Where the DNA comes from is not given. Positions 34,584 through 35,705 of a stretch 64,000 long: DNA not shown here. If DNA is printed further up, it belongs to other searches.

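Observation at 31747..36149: Two recombined three-gene modules (RNase H-like exonuclease - variable gene X - Cas4-like nuclease) with swapped middle genes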

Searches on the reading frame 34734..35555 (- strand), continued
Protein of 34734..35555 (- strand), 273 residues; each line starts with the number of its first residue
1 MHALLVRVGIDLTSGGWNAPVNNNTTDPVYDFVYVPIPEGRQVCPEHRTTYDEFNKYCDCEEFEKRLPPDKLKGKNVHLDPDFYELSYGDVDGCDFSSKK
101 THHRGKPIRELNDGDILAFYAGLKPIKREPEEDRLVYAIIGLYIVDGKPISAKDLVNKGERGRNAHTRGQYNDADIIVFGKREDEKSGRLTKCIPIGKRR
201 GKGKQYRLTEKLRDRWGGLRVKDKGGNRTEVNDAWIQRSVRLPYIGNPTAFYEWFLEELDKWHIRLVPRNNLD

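Call 19: search_protein_families(library=pfam, proteins=[L004:5411-6004:+, L007:6735-7361:+, L007:5108-5887:-, L004:8398-9594:+], max_evalue=1)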
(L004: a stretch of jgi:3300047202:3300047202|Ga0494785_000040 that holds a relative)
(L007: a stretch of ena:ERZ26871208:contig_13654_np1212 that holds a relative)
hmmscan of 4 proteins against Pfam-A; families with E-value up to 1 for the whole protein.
L004:5411-6004:+ (197 aa): 2 families
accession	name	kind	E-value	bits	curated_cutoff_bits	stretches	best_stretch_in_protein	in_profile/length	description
PF22768.1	SPP1_Dit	-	0.0046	17.6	25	1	103-145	39-80/97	Siphovirus-type tail component, C-terminal domain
PF01381.28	HTH_3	-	0.23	12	23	0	153-181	4-32/55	Helix-turn-helix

L007:6735-7361:+ (208 aa): 0 families

L007:5108-5887:- (259 aa): 0 families

L004:8398-9594:+ (398 aa): 0 families

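Call 30: predict_structure(alignment_id=A1)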
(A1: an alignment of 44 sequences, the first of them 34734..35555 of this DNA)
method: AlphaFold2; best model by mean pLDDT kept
length: 273 residues; sequences in the alignment: 44
mean_pLDDT: 88.8   pTM: 0.89
mean pLDDT of the five models: 88.8, 87.8, 87.7, 87.5, 87.0
residues with pLDDT >= 90: 169; 70-90: 80; 50-70: 24; < 50: 0
segments of 3 or more residues with pLDDT < 50: none
pLDDT, mean of each block of 10 residues (from residue 1): 89 66 85 88 93 74 65 87 96 88 94 98 83 83 98 97 94 96 94 92 85 96 86 84 96 98 95 78
secondary structure, 60 per line:
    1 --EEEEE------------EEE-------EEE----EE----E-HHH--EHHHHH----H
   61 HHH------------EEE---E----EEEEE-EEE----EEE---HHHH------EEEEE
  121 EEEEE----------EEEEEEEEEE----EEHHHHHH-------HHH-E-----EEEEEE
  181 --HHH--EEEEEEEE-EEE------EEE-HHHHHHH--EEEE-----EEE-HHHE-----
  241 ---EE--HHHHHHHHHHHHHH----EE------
elements in order: E3-7 E20-22 E30-32 H51-55 H60-63 E76-78 E87-91 E93-95 E100-102 H106-109 E116-125 E136-145 H152-157 E175-180 E188-195 E197-199 E206-208 H210-216 E219-222 E228-230 H248-261

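Call 35: fold_search(model_id=the predicted structure, library=pdb)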
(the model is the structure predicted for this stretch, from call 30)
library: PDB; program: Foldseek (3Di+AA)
matches with E <= 10: 255; with E <= 0.001: 0
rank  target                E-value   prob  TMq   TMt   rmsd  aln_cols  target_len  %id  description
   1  6p0g_A                2.0e-02  0.66  0.28  0.40  13.6       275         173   12  N-terminal domain of Thermococcus Gammatolerans McrB bound to m5C DNA (released 2019-12-18)
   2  3eop_A                4.8e-02  0.51  0.20  0.29   9.0       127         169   12  Crystal Structure of the DUF55 domain of human thymocyte nuclear protein 1 (released 2009-09-29)
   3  2hd9                  5.7e-02  0.85  0.21  0.36   6.6       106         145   20  Crystal structure of PH1033 from Pyrococcus horikoshii OT3 (released 2006-12-20)
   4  5j3e_B                6.1e-02  0.54  0.20  0.30   8.7       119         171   12  Crystal Structure of Human THYN1 protein in complex with 5-methylcytosine containing DNA (released 2016-04-20)
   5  2ar1                  8.6e-02  0.60  0.27  0.42   9.9       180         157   10  Structure of Hypothetical protein from Leishmania major (released 2005-08-30)
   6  1wmm                  1.2e-01  0.66  0.20  0.35   6.2        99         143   17  Crystal structure of PH1033 from Pyrococcus horikoshii Ot3 (released 2005-08-23)
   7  5j3e_A                1.5e-01  0.41  0.23  0.34   9.3       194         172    9  Crystal Structure of Human THYN1 protein in complex with 5-methylcytosine containing DNA (released 2016-04-20)
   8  6yex_A                2.0e-01  0.75  0.21  0.19   5.4       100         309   10  VcaM4I restriction endonuclease in the absence of DNA (released 2020-12-16)
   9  2g2x_A                2.0e-01  0.28  0.18  0.29   8.2       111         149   14  X-Ray Crystal Structure Protein Q88CH6 from Pseudomonas putida. Northeast Structural Genomics Consortium Target PpR72. (released 2006-03-14)
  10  2p5d                  2.8e-01  0.57  0.19  0.35   6.2       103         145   13  Crystal structure of MJECL36 from Methanocaldococcus jannaschii DSM 2661 (released 2007-09-18)
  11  3eop_B                3.0e-01  0.21  0.17  0.26   9.0       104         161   12  Crystal Structure of the DUF55 domain of human thymocyte nuclear protein 1 (released 2009-09-29)
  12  6lpy_B                3.2e-01  0.16  0.20  0.10  13.5       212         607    8  Crystal Structure of E447A Acyl-CoA Dehydrogenase FadE5 mutant from Mycobacteria smegmatis in complex with C4CoA (released 2020-07-01)
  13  6lq6_B                5.1e-01  0.15  0.22  0.11  11.8       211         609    7  Crystal Structure of E447A Acyl-CoA Dehydrogenase FadE5 mutant from Mycobacteria smegmatis in complex with C20CoA (released 2020-07-01)
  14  6ksa_B                5.1e-01  0.15  0.22  0.11  11.8       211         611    7  Crystal Structure of E447A Acyl-CoA Dehydrogenase FadE5 mutant from Mycobacteria smegmatis in complex with C18CoA (released 2020-07-01)
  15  6yex_B                5.1e-01  0.14  0.23  0.21  11.2       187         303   11  VcaM4I restriction endonuclease in the absence of DNA (released 2020-12-16)
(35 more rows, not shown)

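Call 42: search_protein_families(library=pfam, proteins=[L008:2344-3135:+], max_evalue=0.05)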
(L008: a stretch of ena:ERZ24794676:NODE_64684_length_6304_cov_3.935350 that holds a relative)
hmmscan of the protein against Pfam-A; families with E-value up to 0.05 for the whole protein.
L008:2344-3135:+ (263 aa): 1 family
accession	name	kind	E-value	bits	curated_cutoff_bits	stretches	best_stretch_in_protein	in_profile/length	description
PF03167.25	UDG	-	1.5e-06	28.8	24.3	1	88-235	24-120/141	Uracil DNA glycosylase superfamily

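Call 58: search_protein_families(library=ncbifam, proteins=[L008:2344-3135:+, L008:3313-4821:+], max_evalue=0.1)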
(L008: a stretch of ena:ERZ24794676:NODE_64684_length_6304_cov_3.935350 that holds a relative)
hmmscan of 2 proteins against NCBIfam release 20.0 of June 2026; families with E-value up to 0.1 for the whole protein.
L008:2344-3135:+ (263 aa): 1 family
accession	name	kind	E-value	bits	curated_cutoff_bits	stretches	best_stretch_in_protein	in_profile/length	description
NF040953.1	Arch_udg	equivalog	0.0054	16.3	250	0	88-122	48-82/184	type-4 uracil-DNA glycosylase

L008:3313-4821:+ (502 aa): 2 families
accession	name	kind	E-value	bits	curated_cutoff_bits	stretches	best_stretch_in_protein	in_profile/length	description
TIGR03491.1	TIGR03491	subfamily_domain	2e-08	33.7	97.45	2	372-488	350-455/462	TM0106 family RecB-like putative nuclease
NF045869.1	UU173_fam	subfamily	0.0084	15.1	225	0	298-333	407-442/650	UU173 family protein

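Call 63: find_related_loci(query=A1, collection=viral_contigs, flank=6000)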
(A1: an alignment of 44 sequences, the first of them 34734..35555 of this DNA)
Query A1 (273 aa) in viral_contigs; peptide patterns used: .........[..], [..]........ (x = any residue, [..] = any of these).
42 stretches matched a pattern; 1 encode a relative of the query (tblastn E <= 1e-3); 1 distinct loci.
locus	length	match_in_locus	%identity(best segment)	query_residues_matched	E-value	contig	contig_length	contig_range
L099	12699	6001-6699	39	1-258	1e-42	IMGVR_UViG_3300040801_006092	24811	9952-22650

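Call 71: search_protein_families(library=pfam, proteins=[P0065, P0087, P0100, P0116, L010:6809-7411:+], max_evalue=0.01)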
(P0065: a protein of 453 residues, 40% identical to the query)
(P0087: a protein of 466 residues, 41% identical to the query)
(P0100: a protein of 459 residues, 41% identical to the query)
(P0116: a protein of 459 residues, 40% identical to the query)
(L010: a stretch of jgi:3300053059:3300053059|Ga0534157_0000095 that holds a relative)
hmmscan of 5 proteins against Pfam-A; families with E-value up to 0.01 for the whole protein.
P0065 (453 aa): 1 family
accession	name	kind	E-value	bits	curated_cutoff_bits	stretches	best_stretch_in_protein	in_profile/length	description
PF18754.6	Nmad3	-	1.6e-22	80.8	27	1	3-185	2-191/247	Nucleotide modification associated domain 3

P0087 (466 aa): 1 family
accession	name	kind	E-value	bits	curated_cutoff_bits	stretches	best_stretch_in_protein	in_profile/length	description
PF18754.6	Nmad3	-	5.3e-21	75.8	27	1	11-179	3-191/247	Nucleotide modification associated domain 3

P0100 (459 aa): 1 family
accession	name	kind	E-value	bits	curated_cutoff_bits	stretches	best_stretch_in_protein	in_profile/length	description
PF18754.6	Nmad3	-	3.5e-21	76.4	27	1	4-168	3-185/247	Nucleotide modification associated domain 3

P0116 (459 aa): 1 family
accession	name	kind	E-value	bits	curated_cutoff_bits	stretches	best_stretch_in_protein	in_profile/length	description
PF18754.6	Nmad3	-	7.4e-22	78.6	27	1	4-178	3-197/247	Nucleotide modification associated domain 3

L010:6809-7411:+ (200 aa): 6 families
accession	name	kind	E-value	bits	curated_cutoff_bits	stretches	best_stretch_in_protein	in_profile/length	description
PF13671.12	AAA_33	-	1.2e-18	68.2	27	1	18-161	1-141/143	AAA domain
PF08433.16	KTI12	-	1.6e-07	31.5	22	1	18-148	3-130/271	Chromatin associated protein KTI12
PF13207.12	AAA_17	-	8e-07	29.9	27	1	23-142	2-127/136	AAA domain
PF13238.12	AAA_18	-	2.5e-06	28.4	29.4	1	21-146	3-119/128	AAA domain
PF06414.18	Zeta_toxin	-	0.00089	19.2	22.3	1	19-163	19-173/199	Zeta toxin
PF01591.24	6PF2K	-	0.0014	18.4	27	1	15-145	12-155/223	6-phosphofructo-2-kinase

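Call 72: search_protein_families(library=padloc, proteins=[L008:3313-4821:+, L008:2344-3135:+], max_evalue=0.01)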
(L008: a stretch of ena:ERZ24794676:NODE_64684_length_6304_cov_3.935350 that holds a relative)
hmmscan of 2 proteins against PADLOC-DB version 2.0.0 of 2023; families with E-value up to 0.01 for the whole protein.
L008:3313-4821:+ (502 aa): 2 families
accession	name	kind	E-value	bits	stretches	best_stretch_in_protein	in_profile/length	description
PDLC01447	Cas4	-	9.5e-05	20.9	1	79-231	46-158/161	"CAS-I,CAS-II,CAS-III,CAS-IV,CAS-V,CAS-VI; acquisition_associated"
PDLC01250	Cas4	-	0.0062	14.8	0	101-185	59-140/168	"CAS-I,CAS-II,CAS-III,CAS-IV,CAS-V,CAS-VI; acquisition_associated"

L008:2344-3135:+ (263 aa): 0 families

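Call 87: fold_search(model_id=the predicted structure, library=viral)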
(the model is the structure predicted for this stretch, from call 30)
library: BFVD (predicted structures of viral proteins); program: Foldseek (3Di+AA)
matches with E <= 10: 125; with E <= 0.001: 0
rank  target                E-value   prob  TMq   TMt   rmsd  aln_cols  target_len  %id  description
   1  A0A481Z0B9            4.5e-02  0.72  0.29  0.24  10.7       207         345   12  Uncharacterized protein [Mimivirus LCMiAC01]
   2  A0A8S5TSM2            1.0e-01  0.33  0.19  0.17  11.4       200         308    8  (P)ppGpp synthetase, RelA/SpoT family [Podoviridae sp. ctARy1]
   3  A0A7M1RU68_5          2.1e-01  0.15  0.14  0.04   9.3       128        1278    8  NTF2 domain-containing protein [uncultured phage cr272_1]
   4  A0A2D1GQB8            2.8e-01  0.16  0.12  0.31  10.1       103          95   11  DUF3850 domain-containing protein [Shigella phage vB_SflS-ISF001]
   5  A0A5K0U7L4            3.1e-01  0.12  0.17  0.17  16.7       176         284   11  ASCH domain-containing protein [Yasminevirus sp. GU-2018]
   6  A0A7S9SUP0            3.7e-01  0.21  0.17  0.27   7.7       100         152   11  Uncharacterized protein [Virus NIOZ-UU159]
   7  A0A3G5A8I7            4.5e-01  0.06  0.14  0.11  13.6       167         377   11  Glycosyltransferase [Hyperionvirus sp.]
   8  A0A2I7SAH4            4.5e-01  0.03  0.12  0.15  16.0       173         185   13  (no name in the UniProt tables at hand)
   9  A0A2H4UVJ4            6.0e-01  0.21  0.20  0.18   9.5       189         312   10  EVE domain-containing protein [Bodo saltans virus]
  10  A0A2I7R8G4            8.5e-01  0.04  0.10  0.12  15.3       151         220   15  (no name in the UniProt tables at hand)
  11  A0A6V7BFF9            1.0e+00  0.08  0.12  0.18   7.4        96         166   12  (no name in the UniProt tables at hand)
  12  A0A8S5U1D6            1.1e+00  0.04  0.18  0.13  15.8       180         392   10  Activating signal cointegrator [Siphoviridae sp. cttuu15]
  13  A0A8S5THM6            1.2e+00  0.03  0.10  0.21   9.7        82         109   18  Tail completion protein [Siphoviridae sp. ctuBK6]
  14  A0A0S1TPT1            1.2e+00  0.02  0.13  0.05  16.6       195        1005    8  Protein U58 [Elephant endotheliotropic herpesvirus 4]
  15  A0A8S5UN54            1.4e+00  0.05  0.13  0.19   7.7        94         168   15  Restriction alleviation protein [Myoviridae sp. ctwVB15]
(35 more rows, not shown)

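Call 95: search_solved_structures(query=A1, max_evalue=1)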
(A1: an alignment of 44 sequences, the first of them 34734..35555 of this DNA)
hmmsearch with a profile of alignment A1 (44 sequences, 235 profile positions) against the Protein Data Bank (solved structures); distinct sequences matched with E-value up to 1: 2.
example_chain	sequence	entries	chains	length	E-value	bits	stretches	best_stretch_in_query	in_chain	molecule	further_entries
7f0k_A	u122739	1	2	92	0.08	15.6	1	38-81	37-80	Kinetoplastid membrane protein KMP-11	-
5y70_A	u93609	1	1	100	0.1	15.2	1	38-81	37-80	Kinetoplastid membrane protein 11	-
